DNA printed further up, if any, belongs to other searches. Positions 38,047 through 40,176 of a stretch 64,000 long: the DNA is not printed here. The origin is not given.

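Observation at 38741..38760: A9 slippery run in dnaX with an immediate -1-frame stop, candidate tau/gamma frameshift or transcriptional slippage site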

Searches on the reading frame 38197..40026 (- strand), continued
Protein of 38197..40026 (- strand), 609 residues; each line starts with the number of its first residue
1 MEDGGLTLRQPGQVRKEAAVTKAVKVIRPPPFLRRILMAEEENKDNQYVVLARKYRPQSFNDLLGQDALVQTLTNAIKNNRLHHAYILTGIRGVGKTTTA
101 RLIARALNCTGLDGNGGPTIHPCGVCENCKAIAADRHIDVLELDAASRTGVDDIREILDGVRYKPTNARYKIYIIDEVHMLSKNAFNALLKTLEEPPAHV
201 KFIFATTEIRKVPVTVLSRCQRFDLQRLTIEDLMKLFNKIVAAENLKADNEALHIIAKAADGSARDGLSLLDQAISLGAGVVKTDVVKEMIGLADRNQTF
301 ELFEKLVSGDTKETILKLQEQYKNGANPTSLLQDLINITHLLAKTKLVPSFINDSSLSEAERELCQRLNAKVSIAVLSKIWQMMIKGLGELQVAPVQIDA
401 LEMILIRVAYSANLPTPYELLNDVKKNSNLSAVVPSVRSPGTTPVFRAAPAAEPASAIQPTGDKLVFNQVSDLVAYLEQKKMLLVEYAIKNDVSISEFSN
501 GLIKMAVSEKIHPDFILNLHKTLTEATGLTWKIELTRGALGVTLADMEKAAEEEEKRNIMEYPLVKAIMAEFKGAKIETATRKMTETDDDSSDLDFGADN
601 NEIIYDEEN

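Call 36: find_encoding_contigs(protein=P0303, flank=1500, max_places=1)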
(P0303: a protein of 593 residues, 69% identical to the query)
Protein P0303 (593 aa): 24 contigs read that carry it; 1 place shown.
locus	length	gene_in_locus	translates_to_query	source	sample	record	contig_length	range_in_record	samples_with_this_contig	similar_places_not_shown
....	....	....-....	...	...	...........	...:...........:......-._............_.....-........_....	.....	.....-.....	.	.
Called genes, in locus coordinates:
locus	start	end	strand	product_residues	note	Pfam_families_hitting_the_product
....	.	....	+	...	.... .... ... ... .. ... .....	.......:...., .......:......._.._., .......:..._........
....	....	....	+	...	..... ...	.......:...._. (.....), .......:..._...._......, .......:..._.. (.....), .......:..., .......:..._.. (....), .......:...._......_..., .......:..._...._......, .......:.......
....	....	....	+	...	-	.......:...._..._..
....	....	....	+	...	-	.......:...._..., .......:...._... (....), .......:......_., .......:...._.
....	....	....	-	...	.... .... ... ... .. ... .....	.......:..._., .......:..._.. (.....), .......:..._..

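Call 37: find_encoding_contigs(protein=P0368, flank=1500, max_places=1)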
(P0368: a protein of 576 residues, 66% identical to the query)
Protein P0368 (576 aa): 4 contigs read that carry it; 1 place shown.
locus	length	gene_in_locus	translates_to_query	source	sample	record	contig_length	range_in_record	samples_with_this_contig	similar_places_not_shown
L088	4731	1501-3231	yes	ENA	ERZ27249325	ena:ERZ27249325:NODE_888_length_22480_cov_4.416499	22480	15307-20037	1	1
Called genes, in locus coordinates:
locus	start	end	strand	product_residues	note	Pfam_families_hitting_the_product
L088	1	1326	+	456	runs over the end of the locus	PF04348:LppC, PF13458:Peripla_BP_6, PF01094:ANF_receptor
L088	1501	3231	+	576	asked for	PF05496:RuvB_N (faint), PF13177:DNA_pol3_delta2, PF13604:AAA_30 (weak), PF00004:AAA, PF13401:AAA_22 (weak), PF22608:DNAX_ATPase_lid, PF12169:DNA_pol3_gamma3, PF12362:DUF3646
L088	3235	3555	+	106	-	PF02575:YbaB_DNA_bd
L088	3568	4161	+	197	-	PF01751:Toprim (faint), PF21176:RecR_HhH, PF02132:RecR_ZnF (weak), PF13662:Toprim_4, PF21175:RecR_C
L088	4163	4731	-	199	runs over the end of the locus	-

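Call 38: find_encoding_contigs(protein=P0370, flank=1500, max_places=1)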
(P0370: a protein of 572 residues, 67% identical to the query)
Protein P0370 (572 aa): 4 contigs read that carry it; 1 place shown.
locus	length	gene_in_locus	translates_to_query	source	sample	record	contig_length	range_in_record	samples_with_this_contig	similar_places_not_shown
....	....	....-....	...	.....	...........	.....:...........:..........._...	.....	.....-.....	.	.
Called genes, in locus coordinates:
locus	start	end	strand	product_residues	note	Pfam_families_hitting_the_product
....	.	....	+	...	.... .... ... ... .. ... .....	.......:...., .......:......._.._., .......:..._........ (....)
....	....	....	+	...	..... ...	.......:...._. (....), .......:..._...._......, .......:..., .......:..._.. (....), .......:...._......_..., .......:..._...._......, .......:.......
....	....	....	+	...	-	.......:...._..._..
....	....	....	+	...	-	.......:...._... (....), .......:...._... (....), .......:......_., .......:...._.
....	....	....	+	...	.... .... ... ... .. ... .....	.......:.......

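Call 43: find_homologous_proteins(query=A1, max_evalue=1e-30)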
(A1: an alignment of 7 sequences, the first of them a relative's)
Query A1 (7 sequences) (574 aa, profile of the alignment): 8000 proteins with E <= 1e-30 among 8000 candidates; the best 120 are listed.
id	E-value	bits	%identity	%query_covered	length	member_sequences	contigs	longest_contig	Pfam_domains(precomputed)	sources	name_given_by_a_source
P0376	1.6e-260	884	-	-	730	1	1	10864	PF12169.14,PF16193.12,PF04623.18,PF12362.14,PF00004.36,PF13401.13,PF22608.3,PF05496.19,PF13177.13,PF07728.21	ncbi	-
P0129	2.1e-259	880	40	97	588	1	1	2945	PF12169.14,PF13604.13,PF12362.14,PF00004.36,PF13401.13,PF22608.3,PF05496.19,PF13177.13,PF07728.21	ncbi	-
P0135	4.6e-255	866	42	96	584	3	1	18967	PF12169.14,PF12362.14,PF00004.36,PF13401.13,PF22608.3,PF13177.13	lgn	-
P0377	2.4e-251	854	43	96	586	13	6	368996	PF12169.14,PF12362.14,PF00004.36,PF13401.13,PF22608.3,PF13177.13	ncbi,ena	-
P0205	1.9e-244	831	100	100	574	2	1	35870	PF12169.14,PF12362.14,PF00004.36,PF13401.13,PF22608.3,PF13177.13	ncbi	-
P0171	2.1e-241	821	41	96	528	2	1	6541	PF12169.14,PF12362.14,PF00004.36,PF13401.13,PF22608.3,PF05496.19,PF13177.13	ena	-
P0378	3.3e-239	813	42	98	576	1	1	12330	PF12169.14,PF12362.14,PF00004.36,PF13401.13,PF22608.3,PF05496.19,PF13177.13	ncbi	-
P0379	1.3e-237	808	41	96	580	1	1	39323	PF12169.14,PF12362.14,PF00004.36,PF13401.13,PF22608.3,PF05496.19,PF13177.13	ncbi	-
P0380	1.0e-236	805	43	96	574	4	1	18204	PF12169.14,PF12362.14,PF00004.36,PF13401.13,PF22608.3,PF13177.13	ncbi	-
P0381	1.5e-236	805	42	99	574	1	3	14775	PF12169.14,PF12362.14,PF00004.36,PF13401.13,PF22608.3,PF13177.13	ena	-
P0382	3.1e-236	804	40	98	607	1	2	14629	PF12169.14,PF12362.14,PF00004.36,PF13401.13,PF22608.3,PF13177.13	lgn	-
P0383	2.2e-235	801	42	96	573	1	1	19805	PF12169.14,PF12362.14,PF00004.36,PF13401.13,PF22608.3,PF05496.19,PF13177.13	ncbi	-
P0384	8.4e-235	799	41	96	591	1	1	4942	PF12169.14,PF13604.13,PF12362.14,PF00004.36,PF13401.13,PF22608.3,PF05496.19,PF13177.13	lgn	-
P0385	1.9e-233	794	42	97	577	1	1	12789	PF12169.14,PF12362.14,PF00004.36,PF13401.13,PF22608.3,PF13177.13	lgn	-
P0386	3.3e-233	794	41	96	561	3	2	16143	PF12169.14,PF12362.14,PF00004.36,PF13401.13,PF22608.3,PF13177.13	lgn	-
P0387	4.9e-233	793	42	96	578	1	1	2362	PF12169.14,PF12362.14,PF00004.36,PF13401.13,PF22608.3,PF05496.19,PF13177.13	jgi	-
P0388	8.9e-233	792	44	97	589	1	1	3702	PF12169.14,PF12362.14,PF00004.36,PF13401.13,PF22608.3,PF13177.13,PF07728.21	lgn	-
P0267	1.1e-232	792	42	96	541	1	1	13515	PF13173.13,PF12169.14,PF12362.14,PF00004.36,PF13401.13,PF22608.3,PF05496.19,PF13177.13,PF13191.13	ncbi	-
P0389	1.6e-232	791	43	97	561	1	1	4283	PF12169.14,PF12362.14,PF00004.36,PF13401.13,PF22608.3,PF13177.13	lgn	-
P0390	3.0e-232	790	43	95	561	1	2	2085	PF12169.14,PF12362.14,PF00004.36,PF13401.13,PF22608.3,PF05496.19,PF13177.13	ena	-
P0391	6.3e-232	789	42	98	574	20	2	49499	PF12169.14,PF12362.14,PF00004.36,PF13401.13,PF22608.3,PF13177.13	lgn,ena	-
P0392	7.7e-232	789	40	98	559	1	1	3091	PF12169.14,PF12362.14,PF00004.36,PF13401.13,PF22608.3,PF05496.19,PF13177.13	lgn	-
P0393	2.3e-231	788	42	97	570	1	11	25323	PF12169.14,PF12362.14,PF00004.36,PF13401.13,PF22608.3,PF13177.13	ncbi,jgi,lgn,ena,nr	ncbi:MAG: DNA polymerase III subunit gamma/tau [Alphaproteobacteria bacterium]|nr:DNA polymerase III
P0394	2.4e-231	788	42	97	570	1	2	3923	PF12169.14,PF12362.14,PF00004.36,PF13401.13,PF22608.3,PF13177.13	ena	-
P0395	5.8e-231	786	43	98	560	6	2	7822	PF12169.14,PF12362.14,PF00004.36,PF13401.13,PF22608.3,PF05496.19,PF13177.13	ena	-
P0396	7.0e-231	786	43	97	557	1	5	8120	PF12169.14,PF12362.14,PF00004.36,PF13401.13,PF22608.3,PF05496.19,PF13177.13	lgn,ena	-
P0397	1.6e-230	785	42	98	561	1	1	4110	PF12169.14,PF12362.14,PF00004.36,PF13401.13,PF22608.3,PF13177.13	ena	-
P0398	2.1e-230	784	44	96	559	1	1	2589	PF12169.14,PF12362.14,PF00004.36,PF13401.13,PF22608.3,PF13177.13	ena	-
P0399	5.7e-230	783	-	-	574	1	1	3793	PF12169.14,PF12362.14,PF00004.36,PF13401.13,PF22608.3,PF05496.19,PF13177.13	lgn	-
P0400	6.6e-230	783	41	98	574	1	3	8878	PF12169.14,PF12362.14,PF00004.36,PF13401.13,PF22608.3,PF13177.13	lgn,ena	-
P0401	9.5e-230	782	41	98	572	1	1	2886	PF12169.14,PF12362.14,PF00004.36,PF13401.13,PF22608.3,PF13177.13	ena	-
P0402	1.0e-229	782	41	98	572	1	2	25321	PF12169.14,PF12362.14,PF00004.36,PF13401.13,PF22608.3,PF13177.13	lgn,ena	-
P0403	1.1e-229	782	43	97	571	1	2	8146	PF12169.14,PF12362.14,PF00004.36,PF13401.13,PF22608.3,PF13177.13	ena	-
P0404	1.2e-229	782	41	97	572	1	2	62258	PF12169.14,PF12362.14,PF00004.36,PF13401.13,PF22608.3,PF05496.19,PF13177.13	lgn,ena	-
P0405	1.2e-229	782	42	97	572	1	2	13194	PF12169.14,PF12362.14,PF00004.36,PF13401.13,PF22608.3,PF13177.13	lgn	-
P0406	1.3e-229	782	40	98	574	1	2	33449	PF12169.14,PF12362.14,PF00004.36,PF13401.13,PF22608.3,PF05496.19,PF13177.13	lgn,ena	-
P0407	1.3e-229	782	40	98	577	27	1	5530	PF12169.14,PF12362.14,PF00004.36,PF13401.13,PF22608.3,PF05496.19,PF13177.13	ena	-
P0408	1.5e-229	782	44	90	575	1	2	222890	PF12169.14,PF12362.14,PF00004.36,PF13401.13,PF22608.3,PF05496.19,PF13177.13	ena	-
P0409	1.5e-229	782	42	96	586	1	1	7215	PF12169.14,PF12362.14,PF00004.36,PF13401.13,PF22608.3,PF13177.13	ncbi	-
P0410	1.8e-229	781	43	95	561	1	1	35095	PF12169.14,PF12362.14,PF00004.36,PF13401.13,PF22608.3,PF13177.13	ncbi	-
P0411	1.9e-229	781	41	98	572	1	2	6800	PF12169.14,PF12362.14,PF00004.36,PF13401.13,PF22608.3,PF13177.13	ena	-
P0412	2.0e-229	781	41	98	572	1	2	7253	PF12169.14,PF12362.14,PF00004.36,PF13401.13,PF22608.3,PF05496.19,PF13177.13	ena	-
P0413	2.7e-229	781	41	99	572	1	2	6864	PF12169.14,PF12362.14,PF00004.36,PF13401.13,PF22608.3,PF05496.19,PF13177.13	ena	-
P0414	3.2e-229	781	40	95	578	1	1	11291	PF12169.14,PF12362.14,PF00004.36,PF13401.13,PF22608.3,PF05496.19,PF13177.13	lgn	-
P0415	3.4e-229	780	42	99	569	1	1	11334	PF12169.14,PF12362.14,PF00004.36,PF13401.13,PF22608.3,PF13177.13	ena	-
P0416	3.4e-229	780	44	99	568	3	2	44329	PF12169.14,PF12362.14,PF00004.36,PF13401.13,PF22608.3,PF13177.13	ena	-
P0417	4.7e-229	780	41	98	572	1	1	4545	PF12169.14,PF12362.14,PF00004.36,PF13401.13,PF22608.3,PF05496.19,PF13177.13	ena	-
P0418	5.8e-229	780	44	96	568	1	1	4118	PF12169.14,PF12362.14,PF00004.36,PF13401.13,PF22608.3,PF13177.13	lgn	-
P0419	6.3e-229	780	41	96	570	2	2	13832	PF12169.14,PF12362.14,PF00004.36,PF13401.13,PF22608.3,PF13177.13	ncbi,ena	-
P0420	6.6e-229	779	42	97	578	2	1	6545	PF12169.14,PF12362.14,PF00004.36,PF13401.13,PF22608.3,PF05496.19,PF13177.13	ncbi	ncbi:MAG: DNA polymerase III subunit gamma/tau [Alphaproteobacteria bacterium]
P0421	6.6e-229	779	41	98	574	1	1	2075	PF12169.14,PF12362.14,PF00004.36,PF13401.13,PF22608.3,PF13177.13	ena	-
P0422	6.8e-229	779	41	98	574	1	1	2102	PF12169.14,PF12362.14,PF00004.36,PF13401.13,PF22608.3,PF13177.13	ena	-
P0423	7.1e-229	779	41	98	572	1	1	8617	PF12169.14,PF12362.14,PF00004.36,PF13401.13,PF22608.3,PF13177.13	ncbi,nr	ncbi:MAG: DNA polymerase III subunit gamma/tau [Alphaproteobacteria bacterium]|nr:DNA polymerase III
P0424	7.2e-229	779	41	98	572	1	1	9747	PF12169.14,PF12362.14,PF00004.36,PF13401.13,PF22608.3,PF13177.13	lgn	-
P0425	7.7e-229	779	42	97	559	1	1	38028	PF12169.14,PF12362.14,PF00004.36,PF13401.13,PF22608.3,PF13177.13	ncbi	-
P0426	8.6e-229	779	42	97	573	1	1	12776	PF12169.14,PF12362.14,PF00004.36,PF13401.13,PF22608.3,PF13177.13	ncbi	-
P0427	8.6e-229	779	41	98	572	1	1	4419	PF12169.14,PF12362.14,PF00004.36,PF13401.13,PF22608.3,PF05496.19,PF13177.13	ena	-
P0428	8.8e-229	779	43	96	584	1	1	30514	PF12169.14,PF12362.14,PF00004.36,PF13401.13,PF22608.3,PF05496.19,PF13177.13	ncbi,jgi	-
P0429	1.1e-228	779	41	98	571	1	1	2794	PF12169.14,PF12362.14,PF00004.36,PF13401.13,PF22608.3,PF13177.13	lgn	-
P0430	1.2e-228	779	41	98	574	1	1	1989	PF12169.14,PF12362.14,PF00004.36,PF13401.13,PF22608.3,PF13177.13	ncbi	-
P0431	1.4e-228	778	42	98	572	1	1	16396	PF12169.14,PF12362.14,PF00004.36,PF13401.13,PF22608.3,PF05496.19,PF13177.13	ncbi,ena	-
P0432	1.6e-228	778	40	98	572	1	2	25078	PF12169.14,PF12362.14,PF00004.36,PF13401.13,PF22608.3,PF05496.19,PF13177.13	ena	-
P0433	1.7e-228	778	41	98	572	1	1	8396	PF12169.14,PF12362.14,PF00004.36,PF13401.13,PF22608.3,PF13177.13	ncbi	-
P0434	1.7e-228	778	40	98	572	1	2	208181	PF12169.14,PF12362.14,PF00004.36,PF13401.13,PF22608.3,PF05496.19,PF13177.13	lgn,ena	-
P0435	1.8e-228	778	40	95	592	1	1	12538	PF12169.14,PF12362.14,PF00004.36,PF13401.13,PF22608.3,PF13177.13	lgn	-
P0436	1.9e-228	778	42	96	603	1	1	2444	PF12169.14,PF12362.14,PF00004.36,PF13401.13,PF22608.3,PF13177.13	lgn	-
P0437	2.2e-228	778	44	97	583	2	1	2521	PF12169.14,PF13604.13,PF12362.14,PF00004.36,PF13401.13,PF22608.3,PF05496.19,PF13177.13,PF07728.21,PF13191.13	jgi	jgi:DNA polymerase-3 subunit gamma/tau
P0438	2.4e-228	778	43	97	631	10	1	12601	PF12169.14,PF12362.14,PF00004.36,PF13401.13,PF22608.3,PF13177.13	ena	-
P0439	2.7e-228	777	42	96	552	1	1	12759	PF12169.14,PF12362.14,PF00004.36,PF13401.13,PF22608.3,PF05496.19,PF13177.13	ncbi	-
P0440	2.9e-228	777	41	97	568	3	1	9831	PF12169.14,PF12362.14,PF00004.36,PF13401.13,PF22608.3,PF05496.19,PF13177.13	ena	-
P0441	3.3e-228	777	41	98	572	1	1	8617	PF12169.14,PF12362.14,PF00004.36,PF13401.13,PF22608.3,PF13177.13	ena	-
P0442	3.4e-228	777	41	98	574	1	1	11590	PF12169.14,PF12362.14,PF00004.36,PF13401.13,PF22608.3,PF13177.13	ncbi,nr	ncbi:MAG: DNA polymerase III subunit gamma/tau [Alphaproteobacteria bacterium]|nr:DNA polymerase III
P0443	3.4e-228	777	42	97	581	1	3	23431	PF12169.14,PF12362.14,PF00004.36,PF13401.13,PF22608.3,PF13177.13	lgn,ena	-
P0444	3.5e-228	777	46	97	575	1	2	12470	PF12169.14,PF12362.14,PF00004.36,PF13401.13,PF22608.3,PF05496.19,PF13177.13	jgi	-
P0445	3.8e-228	777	-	-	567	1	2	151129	PF12169.14,PF12362.14,PF00004.36,PF13401.13,PF22608.3,PF05496.19,PF13177.13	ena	-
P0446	3.9e-228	777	41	98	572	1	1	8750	PF12169.14,PF12362.14,PF00004.36,PF13401.13,PF22608.3,PF13177.13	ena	-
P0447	4.0e-228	777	43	96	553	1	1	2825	PF12169.14,PF12362.14,PF00004.36,PF13401.13,PF22608.3,PF13177.13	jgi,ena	-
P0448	4.5e-228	777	40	98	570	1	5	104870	PF12169.14,PF12362.14,PF00004.36,PF13401.13,PF22608.3,PF05496.19,PF13177.13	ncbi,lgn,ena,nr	ncbi:MAG: DNA polymerase III subunit gamma/tau [Alphaproteobacteria bacterium]|nr:DNA polymerase III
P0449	5.0e-228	777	41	98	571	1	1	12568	PF12169.14,PF12362.14,PF00004.36,PF13401.13,PF22608.3,PF13177.13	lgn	-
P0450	5.7e-228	776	-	-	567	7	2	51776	PF12169.14,PF12362.14,PF00004.36,PF13401.13,PF22608.3,PF05496.19,PF13177.13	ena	-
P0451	7.0e-228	776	42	97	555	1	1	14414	PF12169.14,PF12362.14,PF00004.36,PF13401.13,PF22608.3,PF13177.13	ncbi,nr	ncbi:MAG: DNA polymerase III subunit gamma/tau [Pseudomonadota bacterium]|nr:DNA polymerase III subu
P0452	8.0e-228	776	41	98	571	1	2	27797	PF12169.14,PF12362.14,PF00004.36,PF13401.13,PF22608.3,PF13177.13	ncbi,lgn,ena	-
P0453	8.3e-228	776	42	99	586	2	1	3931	PF12169.14,PF13604.13,PF12362.14,PF00004.36,PF13401.13,PF22608.3,PF05496.19,PF13177.13,PF07728.21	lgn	-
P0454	8.7e-228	776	41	97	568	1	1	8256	PF12169.14,PF12362.14,PF00004.36,PF13401.13,PF22608.3,PF13177.13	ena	-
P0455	9.8e-228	776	43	96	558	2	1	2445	PF12169.14,PF12362.14,PF00004.36,PF13401.13,PF22608.3,PF13177.13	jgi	jgi:DNA polymerase-3 subunit gamma/tau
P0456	1.0e-227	776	42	97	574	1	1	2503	PF12169.14,PF12362.14,PF00004.36,PF13401.13,PF22608.3,PF13177.13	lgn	-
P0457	1.0e-227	776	43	97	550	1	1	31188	PF12169.14,PF12362.14,PF00004.36,PF13401.13,PF22608.3,PF13177.13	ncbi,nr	ncbi:MAG: DNA polymerase III subunit gamma/tau [Alphaproteobacteria bacterium]|nr:DNA polymerase III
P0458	1.1e-227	775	44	96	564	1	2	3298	PF12169.14,PF12362.14,PF00004.36,PF13401.13,PF22608.3,PF05496.19,PF13177.13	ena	-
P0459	1.1e-227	775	43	96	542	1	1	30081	PF12169.14,PF12362.14,PF00004.36,PF13401.13,PF22608.3,PF13177.13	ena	-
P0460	1.1e-227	775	39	96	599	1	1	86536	PF12169.14,PF13604.13,PF12362.14,PF00004.36,PF13401.13,PF22608.3,PF05496.19,PF13177.13,PF07728.21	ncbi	-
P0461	1.3e-227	775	43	97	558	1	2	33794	PF12169.14,PF12362.14,PF00004.36,PF13401.13,PF22608.3,PF05496.19,PF13177.13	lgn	-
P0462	1.9e-227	775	41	97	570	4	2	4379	PF12169.14,PF12362.14,PF00004.36,PF13401.13,PF22608.3,PF13177.13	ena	-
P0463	2.0e-227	775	-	-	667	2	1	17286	PF12169.14,PF12362.14,PF00004.36,PF13401.13,PF22608.3,PF13177.13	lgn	-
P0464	2.6e-227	774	45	97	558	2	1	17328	PF12169.14,PF13604.13,PF12362.14,PF00004.36,PF13401.13,PF22608.3,PF05496.19,PF13177.13,PF07728.21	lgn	-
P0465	3.1e-227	774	41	97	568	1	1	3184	PF12169.14,PF12362.14,PF00004.36,PF13401.13,PF22608.3,PF13177.13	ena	-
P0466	3.5e-227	774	42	97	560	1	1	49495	PF12169.14,PF12362.14,PF00004.36,PF13401.13,PF22608.3,PF13177.13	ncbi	-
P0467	3.7e-227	774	41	99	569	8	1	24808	PF12169.14,PF12362.14,PF00004.36,PF13401.13,PF22608.3,PF13177.13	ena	-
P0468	4.5e-227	773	43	96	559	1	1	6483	PF12169.14,PF12362.14,PF00004.36,PF13401.13,PF22608.3,PF13177.13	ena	-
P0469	5.0e-227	773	42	97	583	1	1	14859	PF12169.14,PF12362.14,PF00004.36,PF13401.13,PF22608.3,PF13177.13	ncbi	-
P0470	6.2e-227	773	42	96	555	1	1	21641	PF12169.14,PF12362.14,PF00004.36,PF13401.13,PF22608.3,PF13177.13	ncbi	-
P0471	7.1e-227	773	39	95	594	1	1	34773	PF12169.14,PF12362.14,PF00004.36,PF13401.13,PF22608.3,PF13177.13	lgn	-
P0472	7.1e-227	773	43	96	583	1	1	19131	PF12169.14,PF12362.14,PF00004.36,PF13401.13,PF22608.3,PF05496.19,PF13177.13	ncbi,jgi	-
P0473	7.4e-227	773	41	97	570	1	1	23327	PF12169.14,PF12362.14,PF00004.36,PF13401.13,PF22608.3,PF05496.19,PF13177.13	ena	-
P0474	8.3e-227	773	41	100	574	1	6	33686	PF12169.14,PF12362.14,PF00004.36,PF13401.13,PF22608.3,PF13177.13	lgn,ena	-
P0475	8.8e-227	772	41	97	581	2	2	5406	PF12169.14,PF12362.14,PF00004.36,PF13401.13,PF22608.3,PF13177.13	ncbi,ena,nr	ncbi:MAG: DNA polymerase III subunit gamma/tau [Alphaproteobacteria bacterium]|nr:DNA polymerase III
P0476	1.4e-226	772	52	67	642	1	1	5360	PF12169.14,PF12362.14,PF00004.36,PF13401.13,PF22608.3,PF13177.13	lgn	-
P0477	1.5e-226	772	52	67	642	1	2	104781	PF12169.14,PF12362.14,PF00004.36,PF13401.13,PF22608.3,PF13177.13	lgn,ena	-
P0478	1.5e-226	772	52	67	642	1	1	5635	PF12169.14,PF12362.14,PF00004.36,PF13401.13,PF22608.3,PF13177.13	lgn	-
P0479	1.5e-226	772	41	96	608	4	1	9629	PF12169.14,PF13604.13,PF12362.14,PF00004.36,PF13401.13,PF22608.3,PF05496.19,PF13177.13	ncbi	-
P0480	1.9e-226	771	42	100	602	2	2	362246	PF12169.14,PF13604.13,PF12362.14,PF00004.36,PF13401.13,PF13238.13,PF22608.3,PF05496.19,PF13177.13,PF07728.21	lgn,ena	-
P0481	2.0e-226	771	43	96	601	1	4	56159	PF12169.14,PF12362.14,PF00004.36,PF13401.13,PF22608.3,PF13177.13,PF07728.21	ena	-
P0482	2.0e-226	771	52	67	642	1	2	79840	PF12169.14,PF12362.14,PF00004.36,PF13401.13,PF22608.3,PF13177.13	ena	-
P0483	2.2e-226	771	52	67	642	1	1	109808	PF12169.14,PF12362.14,PF00004.36,PF13401.13,PF22608.3,PF13177.13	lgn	-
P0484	2.2e-226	771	-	-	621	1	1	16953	PF12169.14,PF12362.14,PF00004.36,PF13401.13,PF22608.3,PF13177.13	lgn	-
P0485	2.3e-226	771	52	67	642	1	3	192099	PF12169.14,PF12362.14,PF00004.36,PF13401.13,PF22608.3,PF13177.13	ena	-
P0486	2.4e-226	771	52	67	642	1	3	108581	PF12169.14,PF12362.14,PF00004.36,PF13401.13,PF22608.3,PF13177.13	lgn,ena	-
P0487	2.5e-226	771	42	97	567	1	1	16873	PF12169.14,PF12362.14,PF00004.36,PF13401.13,PF22608.3,PF13177.13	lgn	-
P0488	2.5e-226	771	52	67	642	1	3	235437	PF12169.14,PF12362.14,PF00004.36,PF13401.13,PF22608.3,PF13177.13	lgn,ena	-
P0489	2.8e-226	771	42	96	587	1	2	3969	PF12169.14,PF13604.13,PF12362.14,PF00004.36,PF13401.13,PF22608.3,PF05496.19,PF13177.13,PF07728.21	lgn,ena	-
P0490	3.1e-226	771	53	67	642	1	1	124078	PF12169.14,PF12362.14,PF00004.36,PF13401.13,PF22608.3,PF13177.13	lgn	-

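Call 50: find_encoding_contigs(protein=P0377, flank=1500, max_places=1)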
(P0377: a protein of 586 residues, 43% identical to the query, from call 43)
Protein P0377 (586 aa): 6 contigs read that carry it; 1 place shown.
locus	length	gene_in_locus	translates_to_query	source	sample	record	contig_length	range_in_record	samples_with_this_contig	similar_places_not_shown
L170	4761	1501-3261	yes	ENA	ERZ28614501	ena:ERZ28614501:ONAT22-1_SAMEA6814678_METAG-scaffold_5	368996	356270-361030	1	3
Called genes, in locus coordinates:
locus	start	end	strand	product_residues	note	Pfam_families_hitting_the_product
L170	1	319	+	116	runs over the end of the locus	-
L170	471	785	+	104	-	-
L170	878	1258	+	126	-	-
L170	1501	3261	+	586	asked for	PF13177:DNA_pol3_delta2, PF13401:AAA_22 (weak), PF00004:AAA, PF22608:DNAX_ATPase_lid, PF12169:DNA_pol3_gamma3, PF12362:DUF3646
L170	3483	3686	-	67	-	-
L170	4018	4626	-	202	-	PF11969:DcpS_C (weak), PF01230:HIT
